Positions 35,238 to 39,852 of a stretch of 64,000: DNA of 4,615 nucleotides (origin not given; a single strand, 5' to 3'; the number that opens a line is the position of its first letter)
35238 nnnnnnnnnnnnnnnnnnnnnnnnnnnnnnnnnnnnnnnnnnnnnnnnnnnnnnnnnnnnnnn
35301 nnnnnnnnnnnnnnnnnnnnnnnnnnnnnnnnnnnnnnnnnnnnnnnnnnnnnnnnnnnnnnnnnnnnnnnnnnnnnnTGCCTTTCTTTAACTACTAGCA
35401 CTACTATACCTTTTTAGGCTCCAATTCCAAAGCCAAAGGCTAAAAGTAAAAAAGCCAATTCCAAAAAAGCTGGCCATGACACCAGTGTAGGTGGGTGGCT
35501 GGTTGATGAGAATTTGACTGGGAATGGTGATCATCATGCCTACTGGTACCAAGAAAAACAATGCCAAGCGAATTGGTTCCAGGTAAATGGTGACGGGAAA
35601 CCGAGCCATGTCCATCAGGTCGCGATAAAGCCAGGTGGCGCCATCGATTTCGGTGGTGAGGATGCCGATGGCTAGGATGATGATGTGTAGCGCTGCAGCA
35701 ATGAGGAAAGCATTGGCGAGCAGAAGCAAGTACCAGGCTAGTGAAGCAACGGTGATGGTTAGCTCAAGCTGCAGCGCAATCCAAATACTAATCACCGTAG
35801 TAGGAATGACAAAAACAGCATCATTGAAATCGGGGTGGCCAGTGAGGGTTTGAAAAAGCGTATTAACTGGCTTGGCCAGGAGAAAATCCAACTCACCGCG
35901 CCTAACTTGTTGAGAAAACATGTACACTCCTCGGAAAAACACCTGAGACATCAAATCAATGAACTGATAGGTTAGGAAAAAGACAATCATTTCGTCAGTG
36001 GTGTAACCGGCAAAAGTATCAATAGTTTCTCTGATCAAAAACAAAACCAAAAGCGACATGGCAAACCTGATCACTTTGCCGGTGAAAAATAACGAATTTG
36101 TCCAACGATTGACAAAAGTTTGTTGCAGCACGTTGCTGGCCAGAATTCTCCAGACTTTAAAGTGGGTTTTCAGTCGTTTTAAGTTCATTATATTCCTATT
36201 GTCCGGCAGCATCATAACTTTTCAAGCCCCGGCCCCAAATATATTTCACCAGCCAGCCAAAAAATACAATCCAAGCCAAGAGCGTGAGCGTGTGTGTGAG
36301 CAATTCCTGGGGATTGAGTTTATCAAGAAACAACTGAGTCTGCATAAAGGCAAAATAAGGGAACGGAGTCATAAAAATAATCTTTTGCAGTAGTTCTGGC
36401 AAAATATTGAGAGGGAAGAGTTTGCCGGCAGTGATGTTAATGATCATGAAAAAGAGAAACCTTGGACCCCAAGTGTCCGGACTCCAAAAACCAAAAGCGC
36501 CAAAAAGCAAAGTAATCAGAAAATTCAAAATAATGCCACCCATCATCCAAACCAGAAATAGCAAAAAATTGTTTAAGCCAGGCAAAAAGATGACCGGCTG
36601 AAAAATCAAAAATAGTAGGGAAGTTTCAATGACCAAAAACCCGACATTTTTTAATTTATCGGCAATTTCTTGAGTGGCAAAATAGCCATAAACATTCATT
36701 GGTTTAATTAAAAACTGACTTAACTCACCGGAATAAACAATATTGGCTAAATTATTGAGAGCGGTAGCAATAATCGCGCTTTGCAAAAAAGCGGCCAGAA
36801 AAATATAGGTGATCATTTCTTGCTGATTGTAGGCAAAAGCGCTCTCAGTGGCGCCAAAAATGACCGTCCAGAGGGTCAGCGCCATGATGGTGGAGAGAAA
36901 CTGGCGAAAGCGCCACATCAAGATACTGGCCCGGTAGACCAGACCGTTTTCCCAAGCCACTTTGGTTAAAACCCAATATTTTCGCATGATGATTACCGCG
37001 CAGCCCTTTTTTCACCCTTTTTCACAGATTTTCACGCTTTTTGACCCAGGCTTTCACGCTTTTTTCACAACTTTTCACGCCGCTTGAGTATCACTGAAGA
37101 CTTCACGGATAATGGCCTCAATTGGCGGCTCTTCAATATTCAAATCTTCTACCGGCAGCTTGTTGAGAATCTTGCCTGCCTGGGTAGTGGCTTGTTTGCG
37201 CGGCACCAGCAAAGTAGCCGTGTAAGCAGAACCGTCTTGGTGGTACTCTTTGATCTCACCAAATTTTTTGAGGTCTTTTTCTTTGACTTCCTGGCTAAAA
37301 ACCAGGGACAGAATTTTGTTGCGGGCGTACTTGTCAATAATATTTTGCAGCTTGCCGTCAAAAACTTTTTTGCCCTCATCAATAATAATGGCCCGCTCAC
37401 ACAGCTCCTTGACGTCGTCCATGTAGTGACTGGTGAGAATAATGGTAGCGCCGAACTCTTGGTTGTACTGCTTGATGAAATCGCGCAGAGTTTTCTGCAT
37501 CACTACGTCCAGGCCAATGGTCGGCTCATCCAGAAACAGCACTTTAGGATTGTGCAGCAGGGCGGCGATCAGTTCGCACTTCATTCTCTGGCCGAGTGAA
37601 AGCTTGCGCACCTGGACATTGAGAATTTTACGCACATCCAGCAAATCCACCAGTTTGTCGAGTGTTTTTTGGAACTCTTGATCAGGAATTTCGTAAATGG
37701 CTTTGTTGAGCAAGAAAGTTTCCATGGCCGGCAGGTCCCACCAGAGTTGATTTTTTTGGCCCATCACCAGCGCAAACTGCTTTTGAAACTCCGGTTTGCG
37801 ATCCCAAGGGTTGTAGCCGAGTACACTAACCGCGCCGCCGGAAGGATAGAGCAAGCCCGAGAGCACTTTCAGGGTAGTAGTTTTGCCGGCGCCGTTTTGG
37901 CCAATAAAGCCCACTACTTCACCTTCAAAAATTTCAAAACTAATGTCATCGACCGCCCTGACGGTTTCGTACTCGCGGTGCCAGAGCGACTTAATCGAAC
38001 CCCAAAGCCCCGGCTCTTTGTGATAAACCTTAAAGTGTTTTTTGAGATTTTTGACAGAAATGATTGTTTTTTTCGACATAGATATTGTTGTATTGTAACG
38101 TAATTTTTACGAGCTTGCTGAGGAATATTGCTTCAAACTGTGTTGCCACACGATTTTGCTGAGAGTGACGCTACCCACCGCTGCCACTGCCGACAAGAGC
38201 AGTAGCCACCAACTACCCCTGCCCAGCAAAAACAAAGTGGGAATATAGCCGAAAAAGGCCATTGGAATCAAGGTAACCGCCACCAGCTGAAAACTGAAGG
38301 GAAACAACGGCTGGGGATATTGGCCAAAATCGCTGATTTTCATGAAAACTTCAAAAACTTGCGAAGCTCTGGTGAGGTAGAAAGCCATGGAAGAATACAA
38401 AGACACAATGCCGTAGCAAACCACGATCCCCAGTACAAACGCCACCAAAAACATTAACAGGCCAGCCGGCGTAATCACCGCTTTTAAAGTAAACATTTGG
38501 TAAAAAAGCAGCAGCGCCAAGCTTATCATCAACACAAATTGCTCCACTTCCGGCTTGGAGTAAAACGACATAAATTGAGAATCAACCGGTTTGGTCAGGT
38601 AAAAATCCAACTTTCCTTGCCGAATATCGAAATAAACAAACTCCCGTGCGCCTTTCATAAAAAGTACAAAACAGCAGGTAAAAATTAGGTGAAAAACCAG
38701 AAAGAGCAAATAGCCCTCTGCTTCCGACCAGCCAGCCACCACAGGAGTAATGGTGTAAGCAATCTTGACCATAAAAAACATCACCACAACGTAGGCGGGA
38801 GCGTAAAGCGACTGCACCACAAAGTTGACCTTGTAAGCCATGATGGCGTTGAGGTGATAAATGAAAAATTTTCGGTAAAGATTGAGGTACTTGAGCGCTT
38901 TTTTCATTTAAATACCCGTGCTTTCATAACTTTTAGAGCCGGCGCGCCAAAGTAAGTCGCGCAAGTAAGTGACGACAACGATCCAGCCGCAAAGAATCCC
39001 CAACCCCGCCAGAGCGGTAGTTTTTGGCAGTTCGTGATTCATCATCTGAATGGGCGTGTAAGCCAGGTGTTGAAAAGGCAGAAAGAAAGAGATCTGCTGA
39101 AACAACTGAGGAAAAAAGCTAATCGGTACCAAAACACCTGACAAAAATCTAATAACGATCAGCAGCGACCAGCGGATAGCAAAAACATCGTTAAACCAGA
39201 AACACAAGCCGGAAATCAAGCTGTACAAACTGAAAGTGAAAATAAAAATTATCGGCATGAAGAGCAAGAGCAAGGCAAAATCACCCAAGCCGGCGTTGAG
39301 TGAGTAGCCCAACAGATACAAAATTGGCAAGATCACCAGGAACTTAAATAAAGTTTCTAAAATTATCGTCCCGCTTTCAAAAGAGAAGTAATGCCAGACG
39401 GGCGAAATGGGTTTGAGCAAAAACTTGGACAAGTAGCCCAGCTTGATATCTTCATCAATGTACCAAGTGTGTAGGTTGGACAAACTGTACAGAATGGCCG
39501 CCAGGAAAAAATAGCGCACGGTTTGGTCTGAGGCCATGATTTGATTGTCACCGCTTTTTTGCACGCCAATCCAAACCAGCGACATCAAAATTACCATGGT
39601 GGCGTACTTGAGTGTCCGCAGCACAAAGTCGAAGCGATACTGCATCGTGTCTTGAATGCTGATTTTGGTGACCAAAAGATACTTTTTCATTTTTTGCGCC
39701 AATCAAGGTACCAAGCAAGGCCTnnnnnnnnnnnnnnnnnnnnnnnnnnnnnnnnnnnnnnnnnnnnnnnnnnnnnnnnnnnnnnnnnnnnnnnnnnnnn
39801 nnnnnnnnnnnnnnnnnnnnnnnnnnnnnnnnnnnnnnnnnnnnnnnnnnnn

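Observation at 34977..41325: Operon of six paralogous ABC-2-type permeases around a single ATPase, ending in a small soluble protein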

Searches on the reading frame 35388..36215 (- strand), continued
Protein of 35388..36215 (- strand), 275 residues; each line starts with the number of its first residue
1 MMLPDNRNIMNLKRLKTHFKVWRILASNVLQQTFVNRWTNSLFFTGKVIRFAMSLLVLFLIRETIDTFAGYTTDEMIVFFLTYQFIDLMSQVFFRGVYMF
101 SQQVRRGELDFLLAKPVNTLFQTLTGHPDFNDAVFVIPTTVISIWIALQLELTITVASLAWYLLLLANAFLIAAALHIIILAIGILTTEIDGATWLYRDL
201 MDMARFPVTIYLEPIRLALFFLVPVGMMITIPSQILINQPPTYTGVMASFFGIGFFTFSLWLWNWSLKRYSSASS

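Call 74: search_protein_families(library=pfam, proteins=[L086:474-1811:+, L086:2167-2811:-, L086:10892-11260:-, L086:11324-12151:-, L086:12230-13483:+, L086:13476-14387:+, L086:14366-15385:+, L086:15475-17100:+], max_evalue=0.001)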
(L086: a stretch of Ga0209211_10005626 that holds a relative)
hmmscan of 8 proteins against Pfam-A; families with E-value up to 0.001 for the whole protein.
L086:474-1811:+ (445 aa): 4 families
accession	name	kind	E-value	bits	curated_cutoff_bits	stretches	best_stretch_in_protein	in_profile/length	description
PF01966.28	HD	-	1.5e-14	54.7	22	1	265-352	4-114/116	HD domain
PF12072.13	RNase_Y_N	-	8.3e-12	45.4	32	1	29-125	99-195/201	RNase Y N-terminal region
PF00013.35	KH_1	-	4e-06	26.9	21.5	1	147-182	10-51/66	KH domain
PF08668.18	HDOD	-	0.00054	20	22.9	0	306-333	168-195/196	HDOD domain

L086:2167-2811:- (214 aa): 3 families
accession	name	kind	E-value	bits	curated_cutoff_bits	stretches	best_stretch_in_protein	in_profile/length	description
PF02834.22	LigT_PEase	-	4.6e-15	56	23.3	1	16-99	2-87/87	LigT like Phosphoesterase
PF13563.12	2_5_RNA_ligase2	-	1.3e-07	32.2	27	1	18-163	2-130/152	2'-5' RNA ligase superfamily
PF10469.15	AKAP7_NLS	-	1.2e-06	29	24.4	1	12-154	4-160/208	AKAP7 2'5' RNA ligase-like domain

L086:10892-11260:- (122 aa): 0 families

L086:11324-12151:- (275 aa): 3 families
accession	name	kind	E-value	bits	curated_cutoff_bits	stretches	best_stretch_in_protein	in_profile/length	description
PF00730.31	HhH-GPD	-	2.6e-22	79.7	26.2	1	35-168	1-92/108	HhH-GPD superfamily base excision DNA repair protein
PF00633.29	HHH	-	3.7e-05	23.8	24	1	112-139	1-28/30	Helix-hairpin-helix motif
PF10576.14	EndIII_4Fe-2S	-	0.00031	21.4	20.5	1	252-268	1-17/17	Iron-sulfur binding domain of endonuclease III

L086:12230-13483:+ (417 aa): 2 families
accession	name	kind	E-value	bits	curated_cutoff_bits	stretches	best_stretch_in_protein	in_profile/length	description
PF04055.27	Radical_SAM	-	2e-31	109.8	29.5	1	159-359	2-166/166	Radical SAM superfamily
PF00919.26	UPF0004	-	7.9e-20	71.1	27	1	31-137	2-97/98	Uncharacterized protein family UPF0004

L086:13476-14387:+ (303 aa): 2 families
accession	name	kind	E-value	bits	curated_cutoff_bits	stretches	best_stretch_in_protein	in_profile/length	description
PF01715.23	IPPT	-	8.8e-51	173.3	23.6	1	37-272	1-241/243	IPP transferase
PF01745.22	IPT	-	1e-06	28.8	20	1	4-54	3-53/233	Isopentenyl transferase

L086:14366-15385:+ (339 aa): 1 family
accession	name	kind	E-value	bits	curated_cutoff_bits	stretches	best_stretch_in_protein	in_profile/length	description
PF01594.21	AI-2E_transport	-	8.6e-51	173.5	34.3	1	30-327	3-322/327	AI-2E family transporter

L086:15475-17100:+ (541 aa): 2 families
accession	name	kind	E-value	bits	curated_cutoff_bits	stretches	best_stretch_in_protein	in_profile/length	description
PF19289.4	PmbA_TldD_3rd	-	1.6e-34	119.4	22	1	297-518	4-203/220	PmbA/TldA metallopeptidase C-terminal domain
PF19290.4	PmbA_TldD_2nd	-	6.5e-07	30.2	20.9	1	169-271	2-99/109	PmbA/TldA metallopeptidase central domain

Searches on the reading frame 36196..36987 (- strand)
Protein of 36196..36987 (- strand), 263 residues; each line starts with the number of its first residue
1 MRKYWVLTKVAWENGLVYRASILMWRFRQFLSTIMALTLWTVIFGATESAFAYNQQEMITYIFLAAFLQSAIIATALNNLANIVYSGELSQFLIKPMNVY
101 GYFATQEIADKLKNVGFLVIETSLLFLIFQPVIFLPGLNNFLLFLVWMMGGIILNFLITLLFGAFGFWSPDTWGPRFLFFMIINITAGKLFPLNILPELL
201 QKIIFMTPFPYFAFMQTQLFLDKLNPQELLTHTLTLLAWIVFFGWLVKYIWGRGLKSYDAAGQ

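Call 3: search_protein_families(library=pfam, proteins=[window:36196-36987:-], max_evalue=0.01)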
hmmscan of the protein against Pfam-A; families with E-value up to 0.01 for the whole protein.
window:36196-36987:- (263 aa): 1 family
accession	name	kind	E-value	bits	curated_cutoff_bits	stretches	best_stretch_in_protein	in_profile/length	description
PF06182.17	ABC2_membrane_6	-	2.3e-19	70.5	22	1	31-262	2-229/229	ABC-2 family transporter protein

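Call 4: search_protein_families(library=ncbifam, proteins=[window:36196-36987:-], max_evalue=0.01)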
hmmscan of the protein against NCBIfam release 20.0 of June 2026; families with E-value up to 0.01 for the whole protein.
window:36196-36987:- (263 aa): 0 families

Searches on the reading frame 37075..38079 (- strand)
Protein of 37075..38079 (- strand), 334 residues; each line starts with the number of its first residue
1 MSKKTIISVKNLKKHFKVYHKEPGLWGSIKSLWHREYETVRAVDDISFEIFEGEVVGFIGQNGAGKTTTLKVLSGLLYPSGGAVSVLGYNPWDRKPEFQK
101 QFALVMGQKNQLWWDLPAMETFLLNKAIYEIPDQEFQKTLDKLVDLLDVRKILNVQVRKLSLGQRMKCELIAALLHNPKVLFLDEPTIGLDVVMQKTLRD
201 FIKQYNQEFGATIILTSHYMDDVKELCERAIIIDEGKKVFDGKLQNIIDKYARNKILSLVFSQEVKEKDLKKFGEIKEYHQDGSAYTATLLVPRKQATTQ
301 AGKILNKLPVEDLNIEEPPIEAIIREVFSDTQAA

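Call 3: search_protein_families(library=pfam, proteins=[window:37075-38079:-], max_evalue=0.01)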
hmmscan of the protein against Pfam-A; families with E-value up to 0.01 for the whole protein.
window:37075-38079:- (334 aa): 2 families
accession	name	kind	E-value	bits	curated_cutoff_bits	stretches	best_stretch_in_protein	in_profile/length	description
PF00005.33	ABC_tran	-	3.7e-26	92.8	25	1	44-187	2-136/137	ABC transporter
PF13304.12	AAA_21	-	8.7e-15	56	27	2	143-218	221-298/304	AAA domain, putative AbiEii toxin, Type IV TA system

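Call 4: search_protein_families(library=ncbifam, proteins=[window:37075-38079:-], max_evalue=0.01)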
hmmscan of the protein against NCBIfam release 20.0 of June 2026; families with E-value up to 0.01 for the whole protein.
window:37075-38079:- (334 aa): 189 families (the best 25 are shown)
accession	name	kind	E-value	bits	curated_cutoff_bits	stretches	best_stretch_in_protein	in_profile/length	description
TIGR01188.1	drrA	subfamily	1.8e-59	201.5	312.45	1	36-282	2-247/302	daunorubicin resistance ABC transporter, ATP-binding protein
TIGR03522.1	GldA_ABC_ATP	equivalog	1.5e-52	179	402.6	1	35-326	10-299/301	gliding motility-associated ABC transporter ATP-binding subunit GldA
NF033858.1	ABC2_perm_RbbA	equivalog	9.4e-42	142.9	1050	1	36-274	275-510/909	ribosome-associated ATPase/putative transporter RbbA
TIGR03864.1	PQQ_ABC_ATP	hypoth_equivalog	1.4e-39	135.9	302.25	1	35-254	9-226/236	ABC transporter, ATP-binding subunit, PQQ-dependent alcohol dehydrogenase system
NF010060.0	PRK13537.1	equivalog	1.6e-37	129.1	521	1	35-252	23-238/314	nodulation factor ABC transporter ATP-binding protein NodI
TIGR04521.1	ECF_ATPase_2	equivalog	1.1e-36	126.4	330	1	39-258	17-243/279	energy-coupling factor transporter ATPase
TIGR03740.1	galliderm_ABC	subfamily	6.8e-34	117.5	309.75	1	35-245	8-209/223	lantibiotic protection ABC transporter ATP-binding subunit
NF040933.2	ABC_arch_GlcV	equivalog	9.2e-34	116.9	450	1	29-260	8-242/357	glucose ABC transporter ATP-binding protein GlcV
NF010059.0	PRK13536.1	equivalog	2.4e-33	115.3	549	1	35-253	51-267/342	nodulation factor ABC transporter ATP-binding protein NodI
TIGR04406.1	LPS_export_lptB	equivalog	1.2e-32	113.2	240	1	34-251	8-226/239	LPS export ABC transporter ATP-binding protein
TIGR01288.1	nodI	equivalog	2.7e-32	112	424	1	40-256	17-231/303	nodulation factor ABC transporter ATP-binding protein NodI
TIGR04520.1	ECF_ATPase_1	equivalog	4.6e-31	108.2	315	1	38-265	13-243/269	energy-coupling factor transporter ATPase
TIGR03269.1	met_CoM_red_A2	equivalog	5.9e-31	107.6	517.1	1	36-252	293-520/530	methyl coenzyme M reductase system, component A2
NF047930.1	ABC_ATP_B6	equivalog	7.7e-31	107.3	670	1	36-284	11-261/510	putative B6 ABC transporter ATP-binding protein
TIGR03375.1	type_I_sec_LssB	subfamily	1.8e-29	102.5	693.1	1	39-253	479-694/696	type I secretion system permease/ATPase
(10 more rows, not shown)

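Call 6: find_encoding_contigs(protein=window:37075-38079:-, flank=10000, max_places=10)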
Protein window:37075-38079:- (334 aa): 3 contigs read that carry it; 2 places shown.
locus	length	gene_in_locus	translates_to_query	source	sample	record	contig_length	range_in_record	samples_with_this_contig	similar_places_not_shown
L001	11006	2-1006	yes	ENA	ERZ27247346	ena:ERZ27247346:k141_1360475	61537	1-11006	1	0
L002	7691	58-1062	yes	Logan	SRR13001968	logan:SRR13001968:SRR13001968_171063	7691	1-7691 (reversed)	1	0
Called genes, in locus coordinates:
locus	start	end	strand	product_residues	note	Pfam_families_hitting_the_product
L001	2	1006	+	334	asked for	PF00005:ABC_tran, PF13304:AAA_21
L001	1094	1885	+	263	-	PF06182:ABC2_membrane_6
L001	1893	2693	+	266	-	PF06182:ABC2_membrane_6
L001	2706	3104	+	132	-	-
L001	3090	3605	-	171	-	PF00380:Ribosomal_S9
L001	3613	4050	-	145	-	PF00572:Ribosomal_L13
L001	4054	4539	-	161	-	PF01196:Ribosomal_L17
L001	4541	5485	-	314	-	PF01193:RNA_pol_L, PF01000:RNA_pol_A_bac, PF03118:RNA_pol_A_CTD, PF14520:HHH_5 (faint)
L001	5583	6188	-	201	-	PF00163:Ribosomal_S4, PF01479:S4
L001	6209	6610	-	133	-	PF00411:Ribosomal_S11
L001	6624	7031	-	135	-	PF00416:Ribosomal_S13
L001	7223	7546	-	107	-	PF01176:eIF-1a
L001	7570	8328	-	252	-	PF00557:Peptidase_M24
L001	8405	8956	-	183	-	PF00406:ADK, PF02223:Thymidylate_kin (faint), PF13207:AAA_17, PF13238:AAA_18, PF13671:AAA_33 (faint)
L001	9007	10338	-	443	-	PF00344:SecY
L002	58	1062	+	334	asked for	PF00005:ABC_tran, PF13304:AAA_21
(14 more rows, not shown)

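Call 24: search_solved_structures(query=window:37075-38079:-, max_evalue=1e-20)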
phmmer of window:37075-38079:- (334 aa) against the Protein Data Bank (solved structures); distinct sequences matched with E-value up to 1e-20: 89 (the best 60 are shown).
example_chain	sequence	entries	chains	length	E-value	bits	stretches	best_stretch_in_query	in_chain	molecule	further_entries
7w01_A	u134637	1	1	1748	6.3e-49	170.1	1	41-272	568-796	Phospholipid-transporting ATPase ABCA3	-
7w02_A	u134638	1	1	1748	4.3e-48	167.3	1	41-272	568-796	Phospholipid-transporting ATPase ABCA3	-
7lkp_A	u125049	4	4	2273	1.4e-43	152.5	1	42-243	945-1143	Retinal-specific phospholipid-transporting ATPase ABCA4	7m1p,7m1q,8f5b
7e7i_A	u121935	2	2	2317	1.5e-43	152.4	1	42-243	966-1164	Retinal-specific phospholipid-transporting ATPase ABCA4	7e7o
7lkz_A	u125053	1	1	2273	9.5e-43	149.8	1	42-243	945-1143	Retinal-specific phospholipid-transporting ATPase ABCA4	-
7e7q_A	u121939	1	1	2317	1e-42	149.7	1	42-243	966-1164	Retinal-specific phospholipid-transporting ATPase ABCA4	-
8edw_A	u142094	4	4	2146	1.4e-39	139.4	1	28-237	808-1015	Phospholipid-transporting ATPase ABCA7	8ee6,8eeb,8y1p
8eop_A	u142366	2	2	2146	9.6e-39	136.6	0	28-237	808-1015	Phospholipid-transporting ATPase ABCA7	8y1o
7tby_A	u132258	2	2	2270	3.9e-38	134.6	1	42-243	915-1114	ATP-binding cassette, sub-family A (ABC1), member 1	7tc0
7tbz_A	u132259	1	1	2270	3.9e-38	134.6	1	42-243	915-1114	ATP-binding cassette, sub-family A (ABC1), member 1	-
7tdt_A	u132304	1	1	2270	3.9e-38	134.6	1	42-243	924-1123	Phospholipid-transporting ATPase ABCA1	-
5xjy_A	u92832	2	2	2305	4.1e-38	134.6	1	42-243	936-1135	ATP-binding cassette sub-family A member 1 | Phospholipid-transporting ATPase ABCA1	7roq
8s7v_K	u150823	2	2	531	1.7e-37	132.5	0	39-249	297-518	Glycine betaine/carnitine/choline transport ATP-binding protein OpuCA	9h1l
7tbw_A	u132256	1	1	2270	2.7e-37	131.9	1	42-243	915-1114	ATP-binding cassette, sub-family A (ABC1), member 1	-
4yer_A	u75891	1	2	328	1.2e-36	129.8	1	38-265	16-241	ABC transporter ATP-binding protein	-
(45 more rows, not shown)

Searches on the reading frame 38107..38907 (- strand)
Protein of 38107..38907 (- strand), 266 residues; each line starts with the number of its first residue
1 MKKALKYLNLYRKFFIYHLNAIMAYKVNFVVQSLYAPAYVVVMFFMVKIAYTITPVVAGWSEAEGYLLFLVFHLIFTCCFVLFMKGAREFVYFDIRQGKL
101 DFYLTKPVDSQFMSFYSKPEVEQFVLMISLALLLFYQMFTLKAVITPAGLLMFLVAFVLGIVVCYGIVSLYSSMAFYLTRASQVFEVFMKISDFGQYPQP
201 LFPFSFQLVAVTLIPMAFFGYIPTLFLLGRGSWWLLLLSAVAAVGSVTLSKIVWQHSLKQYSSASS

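Call 3: search_protein_families(library=pfam, proteins=[window:38107-38907:-], max_evalue=0.01)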
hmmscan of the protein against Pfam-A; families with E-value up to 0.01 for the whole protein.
window:38107-38907:- (266 aa): 1 family
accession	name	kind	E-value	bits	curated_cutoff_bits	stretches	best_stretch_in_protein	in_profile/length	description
PF06182.17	ABC2_membrane_6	-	4.4e-34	118.7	22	1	40-265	4-229/229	ABC-2 family transporter protein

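Call 4: search_protein_families(library=ncbifam, proteins=[window:38107-38907:-], max_evalue=0.01)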
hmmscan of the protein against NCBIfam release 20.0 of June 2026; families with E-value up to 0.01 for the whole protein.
window:38107-38907:- (266 aa): 0 families

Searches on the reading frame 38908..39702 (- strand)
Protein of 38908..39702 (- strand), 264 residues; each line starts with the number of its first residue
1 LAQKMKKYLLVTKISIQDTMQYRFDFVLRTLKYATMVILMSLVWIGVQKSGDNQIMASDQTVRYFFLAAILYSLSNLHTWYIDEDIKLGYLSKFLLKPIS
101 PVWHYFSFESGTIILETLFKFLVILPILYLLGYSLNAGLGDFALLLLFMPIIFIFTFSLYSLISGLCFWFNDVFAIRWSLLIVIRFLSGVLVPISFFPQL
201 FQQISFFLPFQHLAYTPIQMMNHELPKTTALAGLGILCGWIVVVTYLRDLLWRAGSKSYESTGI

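Call 3: search_protein_families(library=pfam, proteins=[window:38908-39702:-], max_evalue=0.01)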
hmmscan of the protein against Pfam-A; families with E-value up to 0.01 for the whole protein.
window:38908-39702:- (264 aa): 2 families
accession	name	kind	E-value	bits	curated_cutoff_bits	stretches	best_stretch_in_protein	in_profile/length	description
PF06182.17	ABC2_membrane_6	-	4.1e-16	59.9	22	1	64-263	35-229/229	ABC-2 family transporter protein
PF01061.29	ABC2_membrane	-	4.9e-08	33.2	26.9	1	10-213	5-202/211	ABC-2 type transporter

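Call 4: search_protein_families(library=ncbifam, proteins=[window:38908-39702:-], max_evalue=0.01)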
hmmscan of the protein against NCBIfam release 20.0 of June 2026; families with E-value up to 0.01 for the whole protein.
window:38908-39702:- (264 aa): 2 families
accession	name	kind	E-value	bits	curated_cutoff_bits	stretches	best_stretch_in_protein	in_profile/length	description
TIGR01248.1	drrC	subfamily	9.2e-05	22.6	165.65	1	91-204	21-132/152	daunorubicin resistance protein C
TIGR01291.1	nodJ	subfamily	0.0098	15.5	206.65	1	146-248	139-243/253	ABC-2 type transporter, NodJ family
